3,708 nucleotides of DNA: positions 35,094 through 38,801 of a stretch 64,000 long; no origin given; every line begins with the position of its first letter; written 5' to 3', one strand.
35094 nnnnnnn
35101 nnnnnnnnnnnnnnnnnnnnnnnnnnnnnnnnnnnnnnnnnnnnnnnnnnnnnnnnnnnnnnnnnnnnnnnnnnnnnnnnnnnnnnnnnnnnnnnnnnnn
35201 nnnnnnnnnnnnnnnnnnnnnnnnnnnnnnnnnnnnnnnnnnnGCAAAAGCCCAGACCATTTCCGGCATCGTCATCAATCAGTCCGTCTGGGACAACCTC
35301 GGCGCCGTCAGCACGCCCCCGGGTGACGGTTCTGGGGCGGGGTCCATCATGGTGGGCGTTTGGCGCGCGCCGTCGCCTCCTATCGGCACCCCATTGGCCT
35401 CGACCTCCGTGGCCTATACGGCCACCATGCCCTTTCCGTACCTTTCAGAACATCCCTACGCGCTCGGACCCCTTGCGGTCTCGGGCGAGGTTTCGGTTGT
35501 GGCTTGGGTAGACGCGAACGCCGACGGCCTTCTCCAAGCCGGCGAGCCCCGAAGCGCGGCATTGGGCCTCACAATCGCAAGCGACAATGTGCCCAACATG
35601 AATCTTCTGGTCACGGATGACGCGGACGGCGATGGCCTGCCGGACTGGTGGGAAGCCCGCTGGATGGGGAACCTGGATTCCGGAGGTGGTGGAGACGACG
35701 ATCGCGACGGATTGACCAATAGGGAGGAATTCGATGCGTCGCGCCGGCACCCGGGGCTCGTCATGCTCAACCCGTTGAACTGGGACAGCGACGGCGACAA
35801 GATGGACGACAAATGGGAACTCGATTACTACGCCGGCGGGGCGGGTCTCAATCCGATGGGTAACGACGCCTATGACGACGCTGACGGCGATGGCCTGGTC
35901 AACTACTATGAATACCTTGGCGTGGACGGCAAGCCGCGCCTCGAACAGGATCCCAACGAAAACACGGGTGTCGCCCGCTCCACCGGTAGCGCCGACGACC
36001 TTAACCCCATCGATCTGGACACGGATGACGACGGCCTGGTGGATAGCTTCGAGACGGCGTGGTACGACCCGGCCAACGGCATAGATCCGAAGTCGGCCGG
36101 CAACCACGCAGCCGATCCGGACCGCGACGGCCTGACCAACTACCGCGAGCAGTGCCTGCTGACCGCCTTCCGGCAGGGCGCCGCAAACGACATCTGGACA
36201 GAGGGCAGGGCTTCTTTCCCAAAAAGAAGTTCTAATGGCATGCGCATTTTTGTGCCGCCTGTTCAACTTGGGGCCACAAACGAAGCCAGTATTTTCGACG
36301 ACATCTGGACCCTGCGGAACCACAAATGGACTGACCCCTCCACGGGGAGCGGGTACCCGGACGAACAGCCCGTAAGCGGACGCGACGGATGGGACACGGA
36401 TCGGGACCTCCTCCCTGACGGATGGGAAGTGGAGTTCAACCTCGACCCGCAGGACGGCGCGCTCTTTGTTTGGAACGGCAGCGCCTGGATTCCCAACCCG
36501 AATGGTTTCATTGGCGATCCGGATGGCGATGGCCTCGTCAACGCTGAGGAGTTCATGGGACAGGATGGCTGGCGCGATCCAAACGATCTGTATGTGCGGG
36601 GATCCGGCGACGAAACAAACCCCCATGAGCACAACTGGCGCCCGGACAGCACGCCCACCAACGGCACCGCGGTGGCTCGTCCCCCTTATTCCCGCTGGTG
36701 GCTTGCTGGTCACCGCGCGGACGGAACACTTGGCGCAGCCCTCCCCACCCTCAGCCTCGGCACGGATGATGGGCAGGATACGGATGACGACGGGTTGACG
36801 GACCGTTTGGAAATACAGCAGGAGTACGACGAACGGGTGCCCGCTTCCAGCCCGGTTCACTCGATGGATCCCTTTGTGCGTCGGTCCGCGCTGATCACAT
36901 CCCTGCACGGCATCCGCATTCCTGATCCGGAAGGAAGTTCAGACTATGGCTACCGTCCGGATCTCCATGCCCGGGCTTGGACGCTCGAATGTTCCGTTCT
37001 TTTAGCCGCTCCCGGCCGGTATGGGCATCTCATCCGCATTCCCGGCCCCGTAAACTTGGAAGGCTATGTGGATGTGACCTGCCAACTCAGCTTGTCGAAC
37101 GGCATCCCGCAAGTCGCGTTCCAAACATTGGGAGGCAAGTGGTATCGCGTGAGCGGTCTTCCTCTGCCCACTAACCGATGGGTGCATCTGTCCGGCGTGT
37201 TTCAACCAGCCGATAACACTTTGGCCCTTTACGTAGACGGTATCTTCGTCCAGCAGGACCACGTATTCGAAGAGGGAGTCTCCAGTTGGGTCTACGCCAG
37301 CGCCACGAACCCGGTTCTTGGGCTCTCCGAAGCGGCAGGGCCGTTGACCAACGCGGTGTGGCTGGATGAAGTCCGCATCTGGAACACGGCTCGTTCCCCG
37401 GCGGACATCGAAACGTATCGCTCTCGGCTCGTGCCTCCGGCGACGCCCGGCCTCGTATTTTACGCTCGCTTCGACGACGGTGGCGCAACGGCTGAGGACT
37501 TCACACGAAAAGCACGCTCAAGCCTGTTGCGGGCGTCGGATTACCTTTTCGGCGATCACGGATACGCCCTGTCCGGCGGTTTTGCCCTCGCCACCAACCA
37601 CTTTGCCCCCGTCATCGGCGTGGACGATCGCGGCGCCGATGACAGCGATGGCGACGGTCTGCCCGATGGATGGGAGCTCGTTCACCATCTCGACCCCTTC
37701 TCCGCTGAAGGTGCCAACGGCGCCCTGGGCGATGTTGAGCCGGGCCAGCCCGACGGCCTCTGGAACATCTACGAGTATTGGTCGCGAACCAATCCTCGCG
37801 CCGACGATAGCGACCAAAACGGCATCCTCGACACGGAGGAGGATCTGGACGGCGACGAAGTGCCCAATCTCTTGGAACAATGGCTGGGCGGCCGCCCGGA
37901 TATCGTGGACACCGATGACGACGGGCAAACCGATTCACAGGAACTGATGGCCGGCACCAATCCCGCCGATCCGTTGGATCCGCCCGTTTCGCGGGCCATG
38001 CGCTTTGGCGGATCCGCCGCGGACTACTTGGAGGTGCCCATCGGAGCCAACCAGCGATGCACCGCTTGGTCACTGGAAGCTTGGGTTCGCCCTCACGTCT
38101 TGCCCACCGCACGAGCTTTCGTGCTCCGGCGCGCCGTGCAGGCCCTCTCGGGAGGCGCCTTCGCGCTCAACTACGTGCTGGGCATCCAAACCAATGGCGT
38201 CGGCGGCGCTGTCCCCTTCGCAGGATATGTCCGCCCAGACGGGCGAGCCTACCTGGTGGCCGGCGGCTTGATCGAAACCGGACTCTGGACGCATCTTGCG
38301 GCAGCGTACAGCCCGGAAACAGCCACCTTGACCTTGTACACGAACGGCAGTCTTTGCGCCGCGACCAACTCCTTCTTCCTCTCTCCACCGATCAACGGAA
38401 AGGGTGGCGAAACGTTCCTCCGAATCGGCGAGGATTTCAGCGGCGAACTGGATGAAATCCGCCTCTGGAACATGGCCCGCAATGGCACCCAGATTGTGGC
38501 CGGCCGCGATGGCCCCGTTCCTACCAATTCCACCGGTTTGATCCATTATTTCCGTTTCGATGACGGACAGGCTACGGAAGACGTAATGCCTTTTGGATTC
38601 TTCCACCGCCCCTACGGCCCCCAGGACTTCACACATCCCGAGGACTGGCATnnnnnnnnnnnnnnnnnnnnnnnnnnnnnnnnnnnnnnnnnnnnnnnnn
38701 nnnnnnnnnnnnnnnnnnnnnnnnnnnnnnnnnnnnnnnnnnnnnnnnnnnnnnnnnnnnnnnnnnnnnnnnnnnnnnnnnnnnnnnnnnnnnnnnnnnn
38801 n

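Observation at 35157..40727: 1856-aa TSP3 / LamG / PEGA-like / NHL protein encoded between the alignment-complex genes and the secretin: candidate pilus-associated adhesin or secreted cargo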

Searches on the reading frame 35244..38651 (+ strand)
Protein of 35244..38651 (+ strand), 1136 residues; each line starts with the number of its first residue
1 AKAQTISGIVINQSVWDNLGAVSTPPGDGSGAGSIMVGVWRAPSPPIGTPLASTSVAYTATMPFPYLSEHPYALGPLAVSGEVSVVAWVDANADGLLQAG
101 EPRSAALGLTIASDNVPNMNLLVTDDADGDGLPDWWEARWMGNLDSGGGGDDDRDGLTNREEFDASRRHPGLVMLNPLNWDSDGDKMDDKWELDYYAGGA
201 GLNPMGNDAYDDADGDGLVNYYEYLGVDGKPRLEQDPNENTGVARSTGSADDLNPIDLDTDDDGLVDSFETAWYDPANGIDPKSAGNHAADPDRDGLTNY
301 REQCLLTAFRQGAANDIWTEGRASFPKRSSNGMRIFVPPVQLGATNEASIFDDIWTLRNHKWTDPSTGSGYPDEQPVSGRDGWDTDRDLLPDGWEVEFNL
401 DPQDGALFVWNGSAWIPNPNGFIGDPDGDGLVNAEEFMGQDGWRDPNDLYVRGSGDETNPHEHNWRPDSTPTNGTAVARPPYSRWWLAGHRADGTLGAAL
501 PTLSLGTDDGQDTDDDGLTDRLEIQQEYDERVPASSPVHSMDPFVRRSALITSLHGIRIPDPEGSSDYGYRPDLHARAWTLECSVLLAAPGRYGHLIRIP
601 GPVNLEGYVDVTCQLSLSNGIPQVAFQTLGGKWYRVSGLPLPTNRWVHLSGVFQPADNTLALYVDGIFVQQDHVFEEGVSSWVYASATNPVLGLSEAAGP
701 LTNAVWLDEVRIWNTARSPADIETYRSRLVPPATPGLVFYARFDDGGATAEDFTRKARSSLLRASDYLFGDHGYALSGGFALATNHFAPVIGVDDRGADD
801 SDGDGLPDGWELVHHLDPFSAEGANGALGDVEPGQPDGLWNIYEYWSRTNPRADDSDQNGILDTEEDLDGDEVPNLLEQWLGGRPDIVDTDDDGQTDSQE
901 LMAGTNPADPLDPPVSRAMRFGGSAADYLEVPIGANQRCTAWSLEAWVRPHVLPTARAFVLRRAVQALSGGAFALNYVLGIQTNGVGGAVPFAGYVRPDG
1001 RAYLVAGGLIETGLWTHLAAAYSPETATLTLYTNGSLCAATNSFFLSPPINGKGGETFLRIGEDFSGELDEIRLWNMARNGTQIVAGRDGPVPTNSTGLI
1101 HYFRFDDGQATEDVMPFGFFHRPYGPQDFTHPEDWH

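Call 79: predict_structure(alignment_id=A4)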
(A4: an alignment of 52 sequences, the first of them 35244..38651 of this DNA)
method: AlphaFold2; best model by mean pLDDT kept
length: 1136 residues; sequences in the alignment: 52
mean_pLDDT: 81.8   pTM: 0.65
mean pLDDT of the five models: 81.8, 73.6, 73.0, 70.4, 68.1
residues with pLDDT >= 90: 381; 70-90: 549; 50-70: 168; < 50: 38
segments of 3 or more residues with pLDDT < 50: 451-455, 457-461, 469-471, 482-490, 1126-1128, 1130-1136
pLDDT, mean of each block of 10 residues (from residue 1): 76 88 71 93 85 93 93 85 92 90 90 79 92 89 88 93 90 90 93 86 91 90 89 93 91 90 91 86 89 84 86 82 85 89 73 74 67 62 79 81 88 93 85 80 59 47 51 63 47 56 56 76 75 70 81 91 61 83 94 93 67 92 90 89 91 92 85 79 71 85 94 91 81 84 76 72 64 72 85 64 80 81 88 78 89 86 92 93 87 83 81 71 84 76 94 83 88 92 83 93 92 93 92 92 86 75 91 91 84 76 66 75 54 41
secondary structure, 60 per line:
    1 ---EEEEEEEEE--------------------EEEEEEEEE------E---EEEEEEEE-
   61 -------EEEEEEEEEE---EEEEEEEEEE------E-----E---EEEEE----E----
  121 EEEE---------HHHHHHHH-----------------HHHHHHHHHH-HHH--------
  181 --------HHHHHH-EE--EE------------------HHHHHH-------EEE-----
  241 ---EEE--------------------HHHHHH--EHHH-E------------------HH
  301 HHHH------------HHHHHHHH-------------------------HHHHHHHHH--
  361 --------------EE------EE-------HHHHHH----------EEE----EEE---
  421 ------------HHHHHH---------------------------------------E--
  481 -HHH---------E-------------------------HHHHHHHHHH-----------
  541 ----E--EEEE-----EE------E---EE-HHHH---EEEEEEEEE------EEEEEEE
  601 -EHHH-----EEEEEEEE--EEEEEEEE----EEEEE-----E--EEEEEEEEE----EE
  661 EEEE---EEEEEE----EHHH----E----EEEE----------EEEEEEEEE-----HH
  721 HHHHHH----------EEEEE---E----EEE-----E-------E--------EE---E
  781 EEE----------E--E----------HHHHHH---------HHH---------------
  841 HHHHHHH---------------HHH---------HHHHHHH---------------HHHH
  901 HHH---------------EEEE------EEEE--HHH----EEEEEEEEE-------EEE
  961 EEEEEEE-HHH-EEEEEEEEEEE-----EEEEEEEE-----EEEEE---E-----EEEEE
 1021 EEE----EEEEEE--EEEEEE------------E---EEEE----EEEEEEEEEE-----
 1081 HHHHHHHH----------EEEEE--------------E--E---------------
elements in order (helices of 4 or more, strands of 3 or more residues): E4-12 E33-41 E52-59 E68-77 E81-90 E107-111 E121-124 H134-141 H159-168 H189-194 H220-225 E233-235 E244-246 H267-272 H299-304 H317-324 H350-358 H392-397 E408-410 E415-417 H433-438 H520-529 E548-551 H572-575 E579-587 E594-600 E611-618 E621-628 E633-637 E646-654 E659-664 E668-673 E691-694 E705-713 H719-726 E737-741 E750-752 E780-783 H808-813 H841-847 H875-881 H897-903 E919-922 E929-932 E942-950 E958-967 E973-983 E989-996 E1002-1006 E1016-1023 E1028-1033 E1036-1041 E1058-1061 E1066-1075 H1081-1088 E1099-1103
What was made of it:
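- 35253..35612 (+): N-terminal beta-sandwich domain (aa ~33-152). It has no Pfam family. AlphaFold strands at model residues 4-124 with pLDDT 85-93 (call 79).
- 36954..37511 (+): LamG_3 / concanavalin-A-like domain 1 (aa ~600-785). AlphaFold beta-rich region at model residues 579-752 (call 79).
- On Operon-encoded cargo of a type IV filament machine (TcpF/CofJ/SslE/PulA kind): Model residues 4-12 (protein aa 33-41) already form the first beta-strand (call 79).
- Closest known: TcpF. Different: The giant is 1856 aa, sits in a type IVa-like operon, and its mature N-terminus is structured (call 79).
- Checked: An N-terminal beta-sandwich covers aa ~33-152 (call 79).
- The mature N-terminus runs straight into a beta-strand in the model (call 79).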

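Call 81: fold_search(model_id=the predicted structure, library=pdb)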
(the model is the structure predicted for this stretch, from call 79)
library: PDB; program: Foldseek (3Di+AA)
matches with E <= 10: 1287; with E <= 0.001: 393
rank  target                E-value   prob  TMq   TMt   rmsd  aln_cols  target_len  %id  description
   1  7ufg_B                1.0e-10  1.00  0.14  0.14   4.3       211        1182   20  Cryo-EM structure of PAPP-A in complex with IGFBP5 (released 2022-09-28)
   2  8a7d_C                1.4e-10  1.00  0.15  0.18   3.2       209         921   20  Partial dimer complex of PAPP-A and its inhibitor STC2 (released 2022-11-02)
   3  4dqa                  2.7e-10  1.00  0.16  0.48   4.3       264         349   18  Crystal structure of a putative carbohydrate binding protein (BACOVA_03559) from Bacteroides ovatus ATCC 8483 at 1.50 A  (released 2012-03-21)
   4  7ufg_A                5.7e-10  1.00  0.15  0.15   3.1       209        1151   19  Cryo-EM structure of PAPP-A in complex with IGFBP5 (released 2022-09-28)
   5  8d8o_B                6.7e-10  1.00  0.14  0.14   4.3       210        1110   20  Cryo-EM structure of substrate unbound PAPP-A (released 2022-09-28)
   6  8hgh_A                1.0e-09  1.00  0.15  0.11   3.7       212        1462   19  Structure of 2:2 PAPP-A.STC2 complex (released 2023-01-11)
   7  8hgg_C                1.5e-09  1.00  0.15  0.12   3.1       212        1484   20  Structure of 2:2 PAPP-A.ProMBP complex (released 2023-01-11)
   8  6cw1_A                1.7e-09  1.00  0.11  0.30  21.3       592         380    8  Crystal structure of Neurexin-1 alpha ectodomain fragment, L2-L3 (released 2018-09-19)
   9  5ik8_B                2.1e-09  1.00  0.11  0.31  17.1       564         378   11  Laminin A2LG45 I-form, G6/7 bound. (released 2016-08-10)
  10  3asi                  2.8e-09  1.00  0.12  0.30  17.6       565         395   12  Alpha-Neurexin-1 ectodomain fragment; LNS5-EGF3-LNS6 (released 2011-04-13)
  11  8sl1_A                4.0e-09  1.00  0.14  0.18   4.4       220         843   20  Cryo-EM structure of PAPP-A2 (released 2023-11-08)
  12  5ik7_B                5.0e-09  1.00  0.13  0.34  17.9       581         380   11  Laminin A2LG45 I-form, Apo. (released 2016-08-10)
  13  6cw1_B                5.3e-09  1.00  0.11  0.30  21.6       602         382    8  Crystal structure of Neurexin-1 alpha ectodomain fragment, L2-L3 (released 2018-09-19)
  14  8a7e_C                7.0e-09  1.00  0.15  0.11   3.6       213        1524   20  PAPP-A dimer in complex with its inhibitor STC2 (released 2022-11-02)
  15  3flp_A                7.0e-09  1.00  0.13  0.58   5.2       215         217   16  Crystal structure of native heptameric SAP-like pentraxin from Limulus polyphemus (released 2009-01-20)
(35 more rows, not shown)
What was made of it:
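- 36954..37511 (+): Foldseek matches to LamG and pentraxin folds (call 81).
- On Laminin_G_3 (PF13385) concanavalin-A-like domain proteins: Foldseek matches to LamG, LNS and pentraxin folds (call 81).
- Checked: They match the PAPP-A LamG module, BACOVA_03559, neurexin LNS domains and pentraxins (calls 79, 81).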

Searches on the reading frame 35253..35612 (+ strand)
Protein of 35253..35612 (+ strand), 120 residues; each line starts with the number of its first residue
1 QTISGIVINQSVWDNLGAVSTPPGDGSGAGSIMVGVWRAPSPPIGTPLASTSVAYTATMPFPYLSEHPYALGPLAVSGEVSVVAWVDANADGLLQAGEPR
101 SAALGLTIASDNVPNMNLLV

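Call 83: search_protein_families(library=pfam, proteins=[window:35253-35612:+], max_evalue=10)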
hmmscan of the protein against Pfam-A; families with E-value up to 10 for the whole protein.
window:35253-35612:+ (120 aa): 0 families
